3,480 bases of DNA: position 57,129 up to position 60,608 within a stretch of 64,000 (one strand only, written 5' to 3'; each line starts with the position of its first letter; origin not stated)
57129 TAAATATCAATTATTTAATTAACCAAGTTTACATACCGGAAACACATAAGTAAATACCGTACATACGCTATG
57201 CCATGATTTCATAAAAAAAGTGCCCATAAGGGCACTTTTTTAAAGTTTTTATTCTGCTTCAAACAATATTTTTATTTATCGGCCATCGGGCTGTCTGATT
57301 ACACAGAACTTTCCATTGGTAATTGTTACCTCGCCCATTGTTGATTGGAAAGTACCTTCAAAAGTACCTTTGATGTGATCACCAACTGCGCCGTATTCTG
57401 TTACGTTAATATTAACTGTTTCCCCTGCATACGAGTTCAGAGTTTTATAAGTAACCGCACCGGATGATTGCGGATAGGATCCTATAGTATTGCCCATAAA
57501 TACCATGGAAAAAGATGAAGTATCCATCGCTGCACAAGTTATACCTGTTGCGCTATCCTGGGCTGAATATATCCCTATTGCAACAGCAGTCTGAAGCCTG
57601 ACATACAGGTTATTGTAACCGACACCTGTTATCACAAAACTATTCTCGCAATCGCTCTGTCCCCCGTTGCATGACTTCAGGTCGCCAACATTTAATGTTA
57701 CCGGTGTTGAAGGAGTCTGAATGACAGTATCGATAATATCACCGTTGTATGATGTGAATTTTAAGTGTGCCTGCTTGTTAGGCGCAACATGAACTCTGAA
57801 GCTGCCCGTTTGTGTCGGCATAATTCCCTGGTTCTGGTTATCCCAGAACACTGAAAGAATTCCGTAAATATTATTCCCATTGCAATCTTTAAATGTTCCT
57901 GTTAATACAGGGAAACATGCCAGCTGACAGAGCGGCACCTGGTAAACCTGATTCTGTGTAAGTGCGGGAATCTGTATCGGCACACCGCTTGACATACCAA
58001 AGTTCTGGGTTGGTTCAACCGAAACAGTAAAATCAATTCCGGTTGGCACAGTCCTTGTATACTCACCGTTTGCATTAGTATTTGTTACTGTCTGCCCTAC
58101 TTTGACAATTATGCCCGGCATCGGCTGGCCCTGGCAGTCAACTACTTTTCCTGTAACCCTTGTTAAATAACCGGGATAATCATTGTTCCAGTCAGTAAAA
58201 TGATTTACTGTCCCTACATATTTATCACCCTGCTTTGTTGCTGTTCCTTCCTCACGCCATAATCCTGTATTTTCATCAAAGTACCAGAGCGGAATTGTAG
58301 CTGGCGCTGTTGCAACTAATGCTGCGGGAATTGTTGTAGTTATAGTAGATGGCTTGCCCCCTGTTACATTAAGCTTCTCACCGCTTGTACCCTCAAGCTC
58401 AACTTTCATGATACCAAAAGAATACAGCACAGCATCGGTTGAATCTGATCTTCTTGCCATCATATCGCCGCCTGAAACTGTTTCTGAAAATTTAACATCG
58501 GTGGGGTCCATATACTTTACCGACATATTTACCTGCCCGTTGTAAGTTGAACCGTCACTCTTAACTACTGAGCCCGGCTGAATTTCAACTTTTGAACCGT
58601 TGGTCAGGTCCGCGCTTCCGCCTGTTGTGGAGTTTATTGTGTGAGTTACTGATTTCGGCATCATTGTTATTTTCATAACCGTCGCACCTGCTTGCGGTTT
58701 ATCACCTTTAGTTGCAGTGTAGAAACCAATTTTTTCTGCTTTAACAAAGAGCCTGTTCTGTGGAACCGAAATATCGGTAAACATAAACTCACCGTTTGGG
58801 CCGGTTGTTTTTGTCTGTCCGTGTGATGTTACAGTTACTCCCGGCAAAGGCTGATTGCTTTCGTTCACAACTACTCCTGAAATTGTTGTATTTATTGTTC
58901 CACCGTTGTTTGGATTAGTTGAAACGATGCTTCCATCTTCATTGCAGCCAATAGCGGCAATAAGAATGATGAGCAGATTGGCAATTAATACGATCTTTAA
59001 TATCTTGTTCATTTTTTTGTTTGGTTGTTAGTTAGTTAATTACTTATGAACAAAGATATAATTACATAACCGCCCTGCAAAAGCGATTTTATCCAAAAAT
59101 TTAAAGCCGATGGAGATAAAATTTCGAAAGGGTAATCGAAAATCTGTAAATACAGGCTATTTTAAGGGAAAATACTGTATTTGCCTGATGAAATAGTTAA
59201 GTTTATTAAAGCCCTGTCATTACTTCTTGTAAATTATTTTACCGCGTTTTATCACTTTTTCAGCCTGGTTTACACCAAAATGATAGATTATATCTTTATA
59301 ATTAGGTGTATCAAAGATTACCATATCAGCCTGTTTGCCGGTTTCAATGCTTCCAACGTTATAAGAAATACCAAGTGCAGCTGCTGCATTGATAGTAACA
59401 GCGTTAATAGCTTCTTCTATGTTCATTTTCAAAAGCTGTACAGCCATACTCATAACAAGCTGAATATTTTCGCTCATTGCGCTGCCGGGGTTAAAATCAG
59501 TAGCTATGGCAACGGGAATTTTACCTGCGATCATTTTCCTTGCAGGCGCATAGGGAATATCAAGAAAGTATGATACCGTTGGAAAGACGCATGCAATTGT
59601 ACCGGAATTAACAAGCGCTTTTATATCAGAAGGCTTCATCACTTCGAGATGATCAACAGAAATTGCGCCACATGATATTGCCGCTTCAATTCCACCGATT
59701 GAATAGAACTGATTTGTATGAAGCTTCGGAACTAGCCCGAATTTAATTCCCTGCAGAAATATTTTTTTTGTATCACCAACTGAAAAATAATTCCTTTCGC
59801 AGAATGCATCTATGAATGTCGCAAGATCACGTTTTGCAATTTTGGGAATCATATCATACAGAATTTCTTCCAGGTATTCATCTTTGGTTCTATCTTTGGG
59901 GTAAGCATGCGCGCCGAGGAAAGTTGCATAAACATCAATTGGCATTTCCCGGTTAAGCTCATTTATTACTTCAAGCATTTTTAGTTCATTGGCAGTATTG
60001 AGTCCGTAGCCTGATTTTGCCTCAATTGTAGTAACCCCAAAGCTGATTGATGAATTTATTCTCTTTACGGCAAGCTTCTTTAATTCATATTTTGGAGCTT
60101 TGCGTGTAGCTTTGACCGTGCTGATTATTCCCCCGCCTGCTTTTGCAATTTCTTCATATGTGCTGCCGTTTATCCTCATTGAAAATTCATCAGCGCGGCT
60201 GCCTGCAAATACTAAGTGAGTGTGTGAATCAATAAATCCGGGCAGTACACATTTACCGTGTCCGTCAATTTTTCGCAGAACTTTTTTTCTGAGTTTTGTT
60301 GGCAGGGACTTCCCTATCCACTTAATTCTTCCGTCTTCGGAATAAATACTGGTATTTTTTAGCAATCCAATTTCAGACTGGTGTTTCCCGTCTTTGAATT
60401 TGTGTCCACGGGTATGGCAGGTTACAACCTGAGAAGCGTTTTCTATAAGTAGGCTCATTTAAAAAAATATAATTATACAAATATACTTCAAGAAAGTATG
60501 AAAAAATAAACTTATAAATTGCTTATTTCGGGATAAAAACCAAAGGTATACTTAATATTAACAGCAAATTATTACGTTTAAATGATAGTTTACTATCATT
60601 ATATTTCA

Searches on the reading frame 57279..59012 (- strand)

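Call 46: search_protein_families(library=pfam, proteins=[window:57279-59012:-], max_evalue=0.001)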
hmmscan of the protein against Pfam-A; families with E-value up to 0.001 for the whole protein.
window:57279-59012:- (578 aa): 5 families
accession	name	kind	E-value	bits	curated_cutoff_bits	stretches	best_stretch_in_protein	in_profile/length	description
PF13620.12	CarboxypepD_reg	-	1.7e-12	47.9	32.3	2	43-103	1-65/82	Carboxypeptidase regulatory-like domain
PF13715.12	CarbopepD_reg_2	-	3.1e-11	43.6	32.2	1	44-104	1-62/88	CarboxypepD_reg-like domain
PF16371.11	MetallophosN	-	1.7e-06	28.6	35.6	1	288-319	1-31/77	N terminal of Calcineurin-like phosphoesterase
PF15976.11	CooC_C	-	4.3e-06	27.1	29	0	43-90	18-64/93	CS1-pili formation C-terminal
PF10577.15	FAM171A1-2-B_N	-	0.00036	20.3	31.2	1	179-259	151-228/254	FAM171A1/A2/B, N-terminal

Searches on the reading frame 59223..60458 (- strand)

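Call 46: search_protein_families(library=pfam, proteins=[window:59223-60458:-], max_evalue=0.001)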
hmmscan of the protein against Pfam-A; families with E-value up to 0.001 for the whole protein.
window:59223-60458:- (412 aa): 2 families
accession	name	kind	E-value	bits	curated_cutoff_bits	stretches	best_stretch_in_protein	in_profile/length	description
PF01979.26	Amidohydro_1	-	4.1e-21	76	25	1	303-408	232-344/345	Amidohydrolase family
PF07969.17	Amidohydro_3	-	1.3e-20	74.7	29.7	2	267-410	309-472/472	Amidohydrolase family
